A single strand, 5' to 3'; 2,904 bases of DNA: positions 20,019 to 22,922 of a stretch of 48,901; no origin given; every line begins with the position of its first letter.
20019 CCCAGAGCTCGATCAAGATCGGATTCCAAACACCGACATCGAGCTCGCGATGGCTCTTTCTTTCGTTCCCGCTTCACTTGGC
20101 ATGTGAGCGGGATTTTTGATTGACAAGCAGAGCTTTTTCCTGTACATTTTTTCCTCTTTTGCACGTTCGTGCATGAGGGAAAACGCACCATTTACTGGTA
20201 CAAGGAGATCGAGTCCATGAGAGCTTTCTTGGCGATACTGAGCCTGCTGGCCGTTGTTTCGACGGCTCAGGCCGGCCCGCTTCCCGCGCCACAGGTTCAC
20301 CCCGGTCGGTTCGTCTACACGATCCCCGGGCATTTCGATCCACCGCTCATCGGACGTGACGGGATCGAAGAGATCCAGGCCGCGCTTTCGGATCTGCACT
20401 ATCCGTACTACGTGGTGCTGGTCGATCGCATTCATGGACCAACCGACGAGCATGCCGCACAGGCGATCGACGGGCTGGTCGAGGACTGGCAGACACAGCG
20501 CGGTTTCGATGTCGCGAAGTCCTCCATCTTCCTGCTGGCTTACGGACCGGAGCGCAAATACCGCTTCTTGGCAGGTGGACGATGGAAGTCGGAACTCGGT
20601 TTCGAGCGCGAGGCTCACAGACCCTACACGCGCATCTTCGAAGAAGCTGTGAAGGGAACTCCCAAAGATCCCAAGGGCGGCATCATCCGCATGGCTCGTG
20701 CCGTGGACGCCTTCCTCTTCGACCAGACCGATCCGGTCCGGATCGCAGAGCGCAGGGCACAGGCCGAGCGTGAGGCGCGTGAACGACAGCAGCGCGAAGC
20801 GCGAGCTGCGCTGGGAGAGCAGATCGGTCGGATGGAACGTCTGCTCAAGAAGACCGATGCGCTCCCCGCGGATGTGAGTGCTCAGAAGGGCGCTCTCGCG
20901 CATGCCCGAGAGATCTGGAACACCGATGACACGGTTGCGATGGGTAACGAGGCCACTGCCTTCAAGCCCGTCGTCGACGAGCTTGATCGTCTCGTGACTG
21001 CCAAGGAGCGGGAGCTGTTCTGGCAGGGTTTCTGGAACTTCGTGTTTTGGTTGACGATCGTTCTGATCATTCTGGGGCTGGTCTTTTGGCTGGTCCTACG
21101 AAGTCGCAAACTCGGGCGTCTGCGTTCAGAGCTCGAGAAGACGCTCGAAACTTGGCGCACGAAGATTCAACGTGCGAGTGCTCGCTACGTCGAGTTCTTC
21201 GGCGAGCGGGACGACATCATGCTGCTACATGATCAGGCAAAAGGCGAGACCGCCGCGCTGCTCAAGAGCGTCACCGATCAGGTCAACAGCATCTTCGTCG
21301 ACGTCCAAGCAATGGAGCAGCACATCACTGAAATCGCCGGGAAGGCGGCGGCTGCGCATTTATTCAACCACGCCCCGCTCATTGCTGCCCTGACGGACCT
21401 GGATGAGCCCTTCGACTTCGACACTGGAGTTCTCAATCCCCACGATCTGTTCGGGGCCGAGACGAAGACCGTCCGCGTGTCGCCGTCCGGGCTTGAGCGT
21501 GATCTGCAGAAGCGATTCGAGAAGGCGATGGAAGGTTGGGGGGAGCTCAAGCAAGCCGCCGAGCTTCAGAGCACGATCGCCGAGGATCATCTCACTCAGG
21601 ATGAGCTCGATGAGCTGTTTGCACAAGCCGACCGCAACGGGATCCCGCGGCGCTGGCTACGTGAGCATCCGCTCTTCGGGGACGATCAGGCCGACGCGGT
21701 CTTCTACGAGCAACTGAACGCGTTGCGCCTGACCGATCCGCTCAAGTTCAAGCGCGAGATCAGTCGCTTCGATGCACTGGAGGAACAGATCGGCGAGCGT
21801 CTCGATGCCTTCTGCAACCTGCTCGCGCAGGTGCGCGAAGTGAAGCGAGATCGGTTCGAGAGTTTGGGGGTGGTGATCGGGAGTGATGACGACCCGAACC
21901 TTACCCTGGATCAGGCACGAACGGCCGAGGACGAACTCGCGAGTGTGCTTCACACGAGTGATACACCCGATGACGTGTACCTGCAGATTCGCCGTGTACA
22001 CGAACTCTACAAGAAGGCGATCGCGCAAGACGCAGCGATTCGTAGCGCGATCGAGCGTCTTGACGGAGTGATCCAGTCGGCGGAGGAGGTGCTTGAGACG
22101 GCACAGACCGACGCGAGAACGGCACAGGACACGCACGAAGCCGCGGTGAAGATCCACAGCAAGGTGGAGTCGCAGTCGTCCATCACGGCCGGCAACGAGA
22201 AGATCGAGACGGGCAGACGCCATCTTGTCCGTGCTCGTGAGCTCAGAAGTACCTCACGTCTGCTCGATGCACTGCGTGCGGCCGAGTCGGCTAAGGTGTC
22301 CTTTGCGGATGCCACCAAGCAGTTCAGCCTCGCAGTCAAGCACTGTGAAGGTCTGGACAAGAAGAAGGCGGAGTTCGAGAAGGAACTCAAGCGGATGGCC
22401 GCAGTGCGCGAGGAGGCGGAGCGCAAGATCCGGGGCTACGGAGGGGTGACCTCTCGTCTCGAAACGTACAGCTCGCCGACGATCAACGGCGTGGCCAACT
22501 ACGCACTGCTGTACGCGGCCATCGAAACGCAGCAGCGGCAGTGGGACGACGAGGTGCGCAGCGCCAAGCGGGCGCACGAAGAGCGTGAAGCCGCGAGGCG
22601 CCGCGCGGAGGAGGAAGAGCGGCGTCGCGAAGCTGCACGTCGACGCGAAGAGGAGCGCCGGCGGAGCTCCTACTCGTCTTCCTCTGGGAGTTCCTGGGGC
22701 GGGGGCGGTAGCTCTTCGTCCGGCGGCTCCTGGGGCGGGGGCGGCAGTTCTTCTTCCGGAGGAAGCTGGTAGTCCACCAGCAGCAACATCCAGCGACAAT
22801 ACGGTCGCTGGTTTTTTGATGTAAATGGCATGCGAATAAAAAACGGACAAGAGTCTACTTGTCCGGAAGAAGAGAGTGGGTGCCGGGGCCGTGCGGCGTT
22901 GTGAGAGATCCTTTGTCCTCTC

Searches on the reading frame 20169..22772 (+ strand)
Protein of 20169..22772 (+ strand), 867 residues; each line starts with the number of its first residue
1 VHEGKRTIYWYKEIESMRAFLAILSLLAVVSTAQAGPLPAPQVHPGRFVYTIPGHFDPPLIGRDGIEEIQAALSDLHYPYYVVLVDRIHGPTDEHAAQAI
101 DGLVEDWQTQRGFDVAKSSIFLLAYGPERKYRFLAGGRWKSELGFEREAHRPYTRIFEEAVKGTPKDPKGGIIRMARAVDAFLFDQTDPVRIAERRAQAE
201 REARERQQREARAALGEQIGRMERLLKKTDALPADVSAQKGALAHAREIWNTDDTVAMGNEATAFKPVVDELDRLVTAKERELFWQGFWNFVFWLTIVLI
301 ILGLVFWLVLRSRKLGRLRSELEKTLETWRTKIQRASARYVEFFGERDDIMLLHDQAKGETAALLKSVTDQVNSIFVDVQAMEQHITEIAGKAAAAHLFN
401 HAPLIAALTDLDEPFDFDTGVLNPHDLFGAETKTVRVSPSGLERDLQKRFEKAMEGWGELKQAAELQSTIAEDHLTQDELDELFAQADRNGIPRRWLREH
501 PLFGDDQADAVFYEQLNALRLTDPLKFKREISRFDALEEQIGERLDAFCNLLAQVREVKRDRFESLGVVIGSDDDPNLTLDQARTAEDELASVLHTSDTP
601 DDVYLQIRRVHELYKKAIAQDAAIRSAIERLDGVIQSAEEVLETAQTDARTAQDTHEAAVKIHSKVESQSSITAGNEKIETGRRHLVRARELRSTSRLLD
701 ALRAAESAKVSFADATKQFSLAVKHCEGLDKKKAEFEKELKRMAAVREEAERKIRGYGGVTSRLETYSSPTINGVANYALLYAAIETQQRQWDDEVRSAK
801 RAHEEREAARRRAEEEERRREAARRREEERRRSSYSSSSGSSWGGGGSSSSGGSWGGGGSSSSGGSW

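Call 3: search_protein_families(library=pfam, proteins=[window:20169-22772:+], max_evalue=0.01)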
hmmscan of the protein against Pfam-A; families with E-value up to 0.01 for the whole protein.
window:20169-22772:+ (867 aa): 1 family
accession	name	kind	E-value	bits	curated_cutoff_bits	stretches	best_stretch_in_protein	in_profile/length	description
PF13223.11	DUF4031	-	0.0076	16.9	25.6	0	474-498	17-42/76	Protein of unknown function (DUF4031)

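Call 4: search_protein_families(library=ncbifam, proteins=[window:20169-22772:+], max_evalue=0.01)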
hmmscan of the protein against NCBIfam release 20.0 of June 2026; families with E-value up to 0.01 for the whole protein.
window:20169-22772:+ (867 aa): 0 families

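Call 6: search_protein_families(library=padloc, proteins=[window:20169-22772:+], max_evalue=1)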
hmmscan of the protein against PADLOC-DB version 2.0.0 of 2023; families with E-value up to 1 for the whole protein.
window:20169-22772:+ (867 aa): 1 family
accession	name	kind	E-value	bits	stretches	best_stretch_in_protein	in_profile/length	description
PDLC03859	LmuB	-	0.011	13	1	442-759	295-484/611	-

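Call 7: search_protein_families(library=pfam, proteins=[window:20169-22772:+], max_evalue=10)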
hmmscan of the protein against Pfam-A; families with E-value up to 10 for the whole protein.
window:20169-22772:+ (867 aa): 3 families
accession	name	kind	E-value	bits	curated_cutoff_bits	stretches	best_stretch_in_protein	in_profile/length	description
PF13223.11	DUF4031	-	0.0076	16.9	25.6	1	474-498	17-42/76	Protein of unknown function (DUF4031)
PF07172.16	GRP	-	0.13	13.3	30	1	809-864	24-81/90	Glycine rich protein family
PF10883.13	DUF2681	-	1.3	9.8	28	1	296-338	12-54/90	Protein of unknown function (DUF2681)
